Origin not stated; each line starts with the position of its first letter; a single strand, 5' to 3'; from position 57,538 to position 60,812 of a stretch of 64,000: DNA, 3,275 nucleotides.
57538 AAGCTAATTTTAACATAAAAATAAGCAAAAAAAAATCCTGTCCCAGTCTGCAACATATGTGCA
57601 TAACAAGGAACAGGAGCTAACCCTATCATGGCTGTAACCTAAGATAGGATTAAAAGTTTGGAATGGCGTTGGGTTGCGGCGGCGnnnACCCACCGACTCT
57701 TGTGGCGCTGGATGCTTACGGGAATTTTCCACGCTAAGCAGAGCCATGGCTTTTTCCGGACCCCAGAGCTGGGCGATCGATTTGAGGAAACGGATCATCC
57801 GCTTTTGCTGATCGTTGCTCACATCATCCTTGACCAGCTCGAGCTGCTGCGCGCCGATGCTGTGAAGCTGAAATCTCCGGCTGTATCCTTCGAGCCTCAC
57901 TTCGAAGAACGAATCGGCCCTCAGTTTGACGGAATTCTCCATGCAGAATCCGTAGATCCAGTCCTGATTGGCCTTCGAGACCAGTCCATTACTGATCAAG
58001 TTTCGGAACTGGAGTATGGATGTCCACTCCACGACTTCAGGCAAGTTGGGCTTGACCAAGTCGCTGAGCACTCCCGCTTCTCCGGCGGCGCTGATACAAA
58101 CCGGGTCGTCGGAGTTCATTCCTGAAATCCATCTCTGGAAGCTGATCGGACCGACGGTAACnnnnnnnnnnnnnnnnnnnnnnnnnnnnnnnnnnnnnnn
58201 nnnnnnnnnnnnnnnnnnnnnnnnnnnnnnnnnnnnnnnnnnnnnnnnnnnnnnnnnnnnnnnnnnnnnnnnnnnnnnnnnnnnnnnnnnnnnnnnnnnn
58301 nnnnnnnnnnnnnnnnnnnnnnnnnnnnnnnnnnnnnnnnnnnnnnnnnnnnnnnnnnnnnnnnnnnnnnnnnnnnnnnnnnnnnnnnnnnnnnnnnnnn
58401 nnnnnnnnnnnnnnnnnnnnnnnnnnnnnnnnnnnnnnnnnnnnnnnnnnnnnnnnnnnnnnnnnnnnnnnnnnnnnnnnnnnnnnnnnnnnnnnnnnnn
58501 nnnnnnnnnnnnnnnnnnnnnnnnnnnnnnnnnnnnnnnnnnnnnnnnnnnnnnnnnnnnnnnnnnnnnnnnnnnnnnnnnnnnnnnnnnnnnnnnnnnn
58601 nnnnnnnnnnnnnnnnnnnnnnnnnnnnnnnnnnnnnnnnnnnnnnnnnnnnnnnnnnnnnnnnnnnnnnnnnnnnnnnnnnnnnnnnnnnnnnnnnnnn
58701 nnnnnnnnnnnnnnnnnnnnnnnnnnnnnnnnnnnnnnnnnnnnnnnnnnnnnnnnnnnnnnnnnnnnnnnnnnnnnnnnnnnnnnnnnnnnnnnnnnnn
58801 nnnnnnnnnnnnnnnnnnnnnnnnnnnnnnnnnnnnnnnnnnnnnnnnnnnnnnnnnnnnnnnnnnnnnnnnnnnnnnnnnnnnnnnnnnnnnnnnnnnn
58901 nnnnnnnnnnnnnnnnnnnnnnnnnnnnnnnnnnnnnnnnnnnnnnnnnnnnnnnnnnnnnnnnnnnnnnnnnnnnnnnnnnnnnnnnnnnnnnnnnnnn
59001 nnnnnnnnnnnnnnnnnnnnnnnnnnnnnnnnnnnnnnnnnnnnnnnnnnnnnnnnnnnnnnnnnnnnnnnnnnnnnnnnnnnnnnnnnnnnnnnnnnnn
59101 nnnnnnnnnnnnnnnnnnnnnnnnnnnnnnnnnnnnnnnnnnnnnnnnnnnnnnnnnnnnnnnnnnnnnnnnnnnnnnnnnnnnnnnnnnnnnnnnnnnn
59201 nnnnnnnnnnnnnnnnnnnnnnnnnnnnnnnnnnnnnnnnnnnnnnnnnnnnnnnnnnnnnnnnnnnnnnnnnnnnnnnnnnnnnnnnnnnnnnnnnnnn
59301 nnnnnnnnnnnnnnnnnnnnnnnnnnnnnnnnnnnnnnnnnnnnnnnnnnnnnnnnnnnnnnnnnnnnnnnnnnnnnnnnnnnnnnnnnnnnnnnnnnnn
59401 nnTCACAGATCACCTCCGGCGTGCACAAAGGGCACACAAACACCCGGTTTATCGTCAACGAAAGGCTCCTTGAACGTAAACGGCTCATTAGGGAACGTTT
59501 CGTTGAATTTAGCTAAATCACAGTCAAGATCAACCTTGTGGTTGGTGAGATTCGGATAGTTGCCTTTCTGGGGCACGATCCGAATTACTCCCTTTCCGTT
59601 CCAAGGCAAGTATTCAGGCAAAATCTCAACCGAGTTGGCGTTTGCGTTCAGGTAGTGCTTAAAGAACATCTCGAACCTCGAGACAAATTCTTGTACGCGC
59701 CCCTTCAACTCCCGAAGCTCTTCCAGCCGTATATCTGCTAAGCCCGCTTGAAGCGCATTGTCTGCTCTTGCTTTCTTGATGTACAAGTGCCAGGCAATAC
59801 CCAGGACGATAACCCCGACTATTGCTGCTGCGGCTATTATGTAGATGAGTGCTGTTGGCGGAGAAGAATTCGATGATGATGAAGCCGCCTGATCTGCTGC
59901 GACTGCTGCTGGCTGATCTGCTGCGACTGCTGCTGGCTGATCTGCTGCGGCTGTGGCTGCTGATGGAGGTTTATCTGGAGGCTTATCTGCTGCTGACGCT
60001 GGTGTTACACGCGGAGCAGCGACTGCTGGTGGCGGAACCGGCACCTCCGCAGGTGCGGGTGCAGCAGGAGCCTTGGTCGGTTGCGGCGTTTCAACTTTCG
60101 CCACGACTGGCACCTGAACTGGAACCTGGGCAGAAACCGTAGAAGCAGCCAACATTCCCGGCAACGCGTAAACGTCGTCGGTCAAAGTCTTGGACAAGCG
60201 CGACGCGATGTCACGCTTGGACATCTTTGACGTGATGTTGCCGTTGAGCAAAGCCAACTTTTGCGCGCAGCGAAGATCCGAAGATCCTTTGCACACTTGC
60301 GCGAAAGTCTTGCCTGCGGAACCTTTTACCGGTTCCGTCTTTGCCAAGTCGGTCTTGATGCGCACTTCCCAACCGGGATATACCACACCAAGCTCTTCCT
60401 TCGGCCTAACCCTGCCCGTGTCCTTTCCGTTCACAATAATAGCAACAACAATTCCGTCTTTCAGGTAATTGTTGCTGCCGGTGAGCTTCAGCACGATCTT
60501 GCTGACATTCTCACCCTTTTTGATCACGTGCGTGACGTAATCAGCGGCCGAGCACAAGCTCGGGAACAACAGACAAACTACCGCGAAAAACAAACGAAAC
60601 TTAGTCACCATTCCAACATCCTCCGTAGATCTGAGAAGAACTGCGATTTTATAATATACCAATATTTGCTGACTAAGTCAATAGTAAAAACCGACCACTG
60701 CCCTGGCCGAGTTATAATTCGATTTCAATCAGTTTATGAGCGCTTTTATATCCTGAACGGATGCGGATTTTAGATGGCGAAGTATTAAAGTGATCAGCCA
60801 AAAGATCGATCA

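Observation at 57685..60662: GC-rich two-gene patch: divergent FtsZ/tubulin-like GTPase with a degenerate GGGTGTG motif, overlapping a LysM membrane protein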

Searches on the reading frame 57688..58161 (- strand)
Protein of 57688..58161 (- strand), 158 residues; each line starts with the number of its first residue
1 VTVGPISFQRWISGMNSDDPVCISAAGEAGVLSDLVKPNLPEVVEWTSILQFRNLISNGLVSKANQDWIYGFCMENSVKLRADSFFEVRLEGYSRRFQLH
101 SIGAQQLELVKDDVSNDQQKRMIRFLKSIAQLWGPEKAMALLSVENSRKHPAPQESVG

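Call 62: search_solved_structures(query=A7, max_evalue=10, show_alignments=2)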
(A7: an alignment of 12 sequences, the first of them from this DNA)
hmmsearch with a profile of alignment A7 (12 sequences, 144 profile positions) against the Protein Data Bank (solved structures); distinct sequences matched with E-value up to 10: 2.
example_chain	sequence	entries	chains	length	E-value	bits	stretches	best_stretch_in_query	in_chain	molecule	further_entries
3jbn_O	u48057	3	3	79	0.71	13.2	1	58-104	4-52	40S ribosomal protein eS10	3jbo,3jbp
3j7a_O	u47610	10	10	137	1.3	12.4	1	57-104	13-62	40S ribosomal protein eS10 | 40S ribosomal protein S10 | 40S ribosomal protein S10, putative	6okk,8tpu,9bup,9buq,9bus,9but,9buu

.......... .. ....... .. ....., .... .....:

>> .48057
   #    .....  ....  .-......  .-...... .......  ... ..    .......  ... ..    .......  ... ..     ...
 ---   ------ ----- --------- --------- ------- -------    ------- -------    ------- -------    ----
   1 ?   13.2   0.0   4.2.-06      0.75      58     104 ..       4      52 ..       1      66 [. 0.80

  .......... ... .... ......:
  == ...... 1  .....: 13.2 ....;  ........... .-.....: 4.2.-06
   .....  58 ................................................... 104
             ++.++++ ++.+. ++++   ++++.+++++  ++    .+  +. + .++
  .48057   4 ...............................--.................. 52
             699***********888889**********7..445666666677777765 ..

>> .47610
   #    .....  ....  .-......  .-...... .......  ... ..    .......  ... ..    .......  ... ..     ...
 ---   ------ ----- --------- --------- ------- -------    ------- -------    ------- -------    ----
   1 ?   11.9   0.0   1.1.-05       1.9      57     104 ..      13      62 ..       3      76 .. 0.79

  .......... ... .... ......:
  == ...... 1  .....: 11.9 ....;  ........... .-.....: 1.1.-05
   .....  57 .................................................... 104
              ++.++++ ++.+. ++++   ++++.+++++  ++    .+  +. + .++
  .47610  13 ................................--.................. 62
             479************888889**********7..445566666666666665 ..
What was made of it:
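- There are weak, non-significant hints of a winged-helix-like element in the C-terminal domain (eS10, E 0.7; call 62).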

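Call 63: search_protein_families(library=pfam, alignment_id=A7, max_evalue=1)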
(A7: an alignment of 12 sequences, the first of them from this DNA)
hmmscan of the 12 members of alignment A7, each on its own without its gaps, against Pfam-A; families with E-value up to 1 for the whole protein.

A. member 1, seq(158 aa): 1 family
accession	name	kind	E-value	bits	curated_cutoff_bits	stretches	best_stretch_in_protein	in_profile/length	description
PF19881.4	DUF6354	-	0.14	13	25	1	91-136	51-96/115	Family of unknown function (DUF6354)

B. families by the number of members that match (of 12 scanned): 3 families
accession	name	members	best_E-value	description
PF19881.4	DUF6354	2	0.05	Family of unknown function (DUF6354)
PF11460.13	DUF3007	1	0.12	Protein of unknown function (DUF3007)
PF02791.22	DDT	1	0.21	DDT domain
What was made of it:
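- Tried and rejected: Sequence profiles gave only noise (eS10 at E 0.7, DUF6354 at E 0.05-0.14; calls 62, 63).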

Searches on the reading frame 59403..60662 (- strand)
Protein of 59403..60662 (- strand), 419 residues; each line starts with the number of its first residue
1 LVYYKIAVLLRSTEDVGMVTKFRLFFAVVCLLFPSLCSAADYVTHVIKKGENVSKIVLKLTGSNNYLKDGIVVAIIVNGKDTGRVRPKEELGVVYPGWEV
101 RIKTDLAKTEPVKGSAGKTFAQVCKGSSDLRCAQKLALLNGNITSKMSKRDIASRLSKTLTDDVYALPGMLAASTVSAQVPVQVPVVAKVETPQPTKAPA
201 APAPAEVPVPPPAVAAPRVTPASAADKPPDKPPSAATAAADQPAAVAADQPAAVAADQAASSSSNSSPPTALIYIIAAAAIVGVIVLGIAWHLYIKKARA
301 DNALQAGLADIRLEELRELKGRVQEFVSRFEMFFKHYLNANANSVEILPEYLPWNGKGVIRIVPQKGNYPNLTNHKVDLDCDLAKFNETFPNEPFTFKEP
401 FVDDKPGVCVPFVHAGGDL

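Call 3: search_protein_families(library=pfam, proteins=[window:59403-60662:-], max_evalue=1)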
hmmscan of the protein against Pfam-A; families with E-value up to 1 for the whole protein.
window:59403-60662:- (419 aa): 1 family
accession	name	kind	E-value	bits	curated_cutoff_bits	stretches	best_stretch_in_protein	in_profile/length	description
PF14329.11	DUF4386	-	0.03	14.7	27.6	1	242-313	14-85/210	Domain of unknown function (DUF4386)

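Call 4: search_protein_families(library=ncbifam, proteins=[window:59403-60662:-], max_evalue=1)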
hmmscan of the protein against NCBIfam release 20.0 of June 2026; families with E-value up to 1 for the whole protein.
window:59403-60662:- (419 aa): 4 families
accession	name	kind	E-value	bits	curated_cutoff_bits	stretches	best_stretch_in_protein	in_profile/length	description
NF047736.1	LIC_10202_fam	equivalog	0.088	12.1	50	1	313-352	122-162/339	LIC_10202 family protein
NF005846.3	PRK07764.1-6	equivalog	0.17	10.9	625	1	173-261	435-524/628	DNA polymerase III subunit gamma and tau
NF011512.0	PRK14950.1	equivalog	0.43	9.7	593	1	181-303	362-483/585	DNA polymerase III subunits gamma and tau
NF033761.1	gliding_GltJ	equivalog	0.62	9.1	450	1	174-269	394-485/671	adventurous gliding motility protein GltJ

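Call 50: search_protein_families(library=padloc, proteins=[window:59403-60662:-], max_evalue=1)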
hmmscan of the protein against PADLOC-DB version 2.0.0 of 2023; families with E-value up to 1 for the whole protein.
window:59403-60662:- (419 aa): 1 family
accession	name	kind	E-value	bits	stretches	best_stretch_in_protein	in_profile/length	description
PDLC03396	REase_II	-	0.68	6.5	1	165-234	401-470/550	Type II nicking endonuclease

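Call 52: find_homologous_proteins(query=window:59403-60662:-, max_evalue=0.001)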
Query window:59403-60662:- (419 aa): 3 proteins with E <= 0.001 among 8000 candidates.
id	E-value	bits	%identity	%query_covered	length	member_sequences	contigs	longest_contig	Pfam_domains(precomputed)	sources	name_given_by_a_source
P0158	3.7e-262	887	100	96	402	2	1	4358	-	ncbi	-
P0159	2.5e-118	413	51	96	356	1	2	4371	-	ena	-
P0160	2.6e-45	173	35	91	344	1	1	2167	-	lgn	-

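Call 56: find_homologous_proteins(query=A5, max_evalue=0.001)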
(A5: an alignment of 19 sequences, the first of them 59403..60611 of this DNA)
Query A5 (19 sequences) (402 aa, profile of the alignment): 15 proteins with E <= 0.001 among 8000 candidates.
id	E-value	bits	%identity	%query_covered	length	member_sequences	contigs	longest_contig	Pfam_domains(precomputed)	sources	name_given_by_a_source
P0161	4.7e-107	375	24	40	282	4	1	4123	-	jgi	jgi:hypothetical protein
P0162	7.1e-100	352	27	26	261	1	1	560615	-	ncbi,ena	-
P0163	2.6e-98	347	25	35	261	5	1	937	-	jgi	jgi:hypothetical protein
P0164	2.6e-97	343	26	25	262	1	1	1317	-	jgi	jgi:hypothetical protein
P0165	2.7e-93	330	26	34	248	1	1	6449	-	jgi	jgi:hypothetical protein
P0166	2.1e-91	324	24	46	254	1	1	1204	-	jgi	jgi:hypothetical protein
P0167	4.4e-91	323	25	22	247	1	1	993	-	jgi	jgi:hypothetical protein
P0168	8.8e-90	319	25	26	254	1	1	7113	-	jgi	jgi:hypothetical protein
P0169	1.4e-86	308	24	40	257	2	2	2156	-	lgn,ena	-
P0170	6.7e-81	290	30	11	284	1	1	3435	-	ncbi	-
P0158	4.7e-69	251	100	100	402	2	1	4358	-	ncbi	-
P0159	1.1e-68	250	51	100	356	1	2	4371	-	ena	-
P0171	4.4e-67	244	22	18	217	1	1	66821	-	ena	-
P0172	2.7e-20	91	30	10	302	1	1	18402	-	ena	-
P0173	4.1e-18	84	-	-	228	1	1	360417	-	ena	-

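Call 65: predict_structure(alignment_id=A6)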
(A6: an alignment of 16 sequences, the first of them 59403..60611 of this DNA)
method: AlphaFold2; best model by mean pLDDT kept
length: 402 residues; sequences in the alignment: 16
mean_pLDDT: 61.7   pTM: 0.31
mean pLDDT of the five models: 61.7, 60.5, 59.4, 57.9, 56.7
residues with pLDDT >= 90: 3; 70-90: 159; 50-70: 109; < 50: 131
segments of 3 or more residues with pLDDT < 50: 1-5, 12-23, 70-76, 156-193, 195-211, 216-250, 350-359
pLDDT, mean of each block of 10 residues (from residue 1): 50 39 54 66 62 60 57 50 61 82 83 77 80 83 86 50 26 32 38 42 36 42 36 38 39 74 86 84 66 67 82 79 61 67 75 48 77 80 78 76 48
secondary structure, 60 per line:
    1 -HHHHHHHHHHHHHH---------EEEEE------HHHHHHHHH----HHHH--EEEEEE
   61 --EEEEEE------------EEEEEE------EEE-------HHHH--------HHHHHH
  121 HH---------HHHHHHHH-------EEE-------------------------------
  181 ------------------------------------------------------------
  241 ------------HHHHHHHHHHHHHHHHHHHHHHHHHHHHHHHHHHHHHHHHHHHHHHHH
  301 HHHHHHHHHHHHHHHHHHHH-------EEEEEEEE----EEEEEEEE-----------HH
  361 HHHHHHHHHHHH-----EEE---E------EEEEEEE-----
elements in order: H2-15 E25-29 H36-44 H49-52 E55-60 E63-68 E81-86 E93-95 H103-106 H115-122 H132-139 E147-149 H253-320 E328-335 E340-347 H359-372 E378-380 E391-397
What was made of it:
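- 59403..60611 (-): Partner gene (402 aa), a type-I bitopic membrane protein.
- Signal peptide: aa 1-23.
- Ectodomain 1: aa 24-90 (half-LysM-like).
- Ectodomain 2: aa 91-155 (beta-alpha-alpha-alpha-beta, with two conserved Cys).
- Ala/Pro-rich linker: aa 156-250.
- TM helix: aa 254-277, followed by KKAR.
- Cytoplasmic beta-beta-alpha-beta-beta domain with the YPNLxxH motif: aa 286-402. AF2 model: pLDDT 61.7 overall, 80-86 for domain 2, 67-80 for the cytoplasmic domain (call 65).
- On LysM domain (PF01476), for the partner: The model's secondary structure is compatible with beta-alpha-alpha-beta (call 65).
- The AF2 model agrees (call 65).
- Tried and rejected: It was redone with database homologues, and the model confidence is only moderate (call 65).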

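Call 68: fold_search(model_id=the predicted structure, library=pdb)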
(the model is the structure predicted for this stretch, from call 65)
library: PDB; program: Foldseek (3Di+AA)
matches with E <= 10: 597; with E <= 0.001: 0
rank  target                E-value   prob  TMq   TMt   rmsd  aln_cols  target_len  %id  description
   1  4v7e_BY               7.0e-02  0.47  0.11  0.24   7.0        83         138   17  Model of the small subunit RNA based on a 5.5 A cryo-EM map of Triticum aestivum translating 80S ribosome (released 2014-07-09)
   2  9g33_DY               1.7e-01  0.28  0.10  0.28   7.1        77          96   18  Stalled 90S - Utp23-Krr1-deltaC3 (released 2025-06-18)
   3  5obm_d4               2.0e-01  0.38  0.11  0.26   6.6        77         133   14  Crystal structure of Gentamicin bound to the yeast 80S ribosome (released 2017-12-13)
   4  3j80_Y                2.2e-01  0.21  0.10  0.22   7.2        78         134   15  CryoEM structure of 40S-eIF1-eIF1A preinitiation complex (released 2014-11-05)
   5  6ke6_SZ               3.0e-01  0.25  0.10  0.29   7.0        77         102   18  3.4 angstrom cryo-EM structure of yeast 90S small subunit preribosome (released 2020-08-05)
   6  5wyj_SZ               3.0e-01  0.16  0.10  0.27   7.1        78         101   17  Cryo-EM structure of the 90S small subunit pre-ribosome (Dhr1-depleted, Enp1-TAP, state 1) (released 2017-03-29)
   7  4tma_E                3.4e-01  0.30  0.12  0.11   5.0        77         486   14  Crystal structure of gyrase bound to its inhibitor YacG (released 2014-07-23)
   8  5k0y_s                3.6e-01  0.23  0.11  0.24   6.5        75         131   20  m48S late-stage initiation complex, purified from rabbit reticulocytes lysates, displaying eIF2 ternary complex and eI (released 2016-07-13)
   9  7ls1_Q3               3.6e-01  0.21  0.10  0.24   7.1        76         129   14  80S ribosome from mouse bound to eEF2 (Class II) (released 2021-11-03)
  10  7old_SY               3.6e-01  0.20  0.10  0.25   6.8        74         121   14  Thermophilic eukaryotic 80S ribosome at pe/E (TI)-POST state (released 2022-01-26)
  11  5lzs_YY               3.6e-01  0.14  0.10  0.21   7.5        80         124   16  Structure of the mammalian ribosomal elongation complex with aminoacyl-tRNA, eEF1A, and didemnin B (released 2016-11-30)
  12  7olc_SY               3.8e-01  0.28  0.11  0.26   6.8        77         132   13  Thermophilic eukaryotic 80S ribosome at idle POST state (released 2022-01-26)
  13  9n6v_LF               3.8e-01  0.18  0.10  0.29   7.1        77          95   18  SSU processome maturation and disassembly, State A (released 2025-11-05)
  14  4uje_BY               4.0e-01  0.25  0.11  0.26   6.3        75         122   20  Regulation of the mammalian elongation cycle by 40S subunit rolling: a eukaryotic-specific ribosome rearrangement (released 2014-07-16)
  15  3lpx_A                4.2e-01  0.30  0.12  0.11   5.0        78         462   15  Crystal structure of GyrA (released 2011-02-16)
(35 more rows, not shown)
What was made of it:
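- Tried and rejected: Nothing significant was found (call 68).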
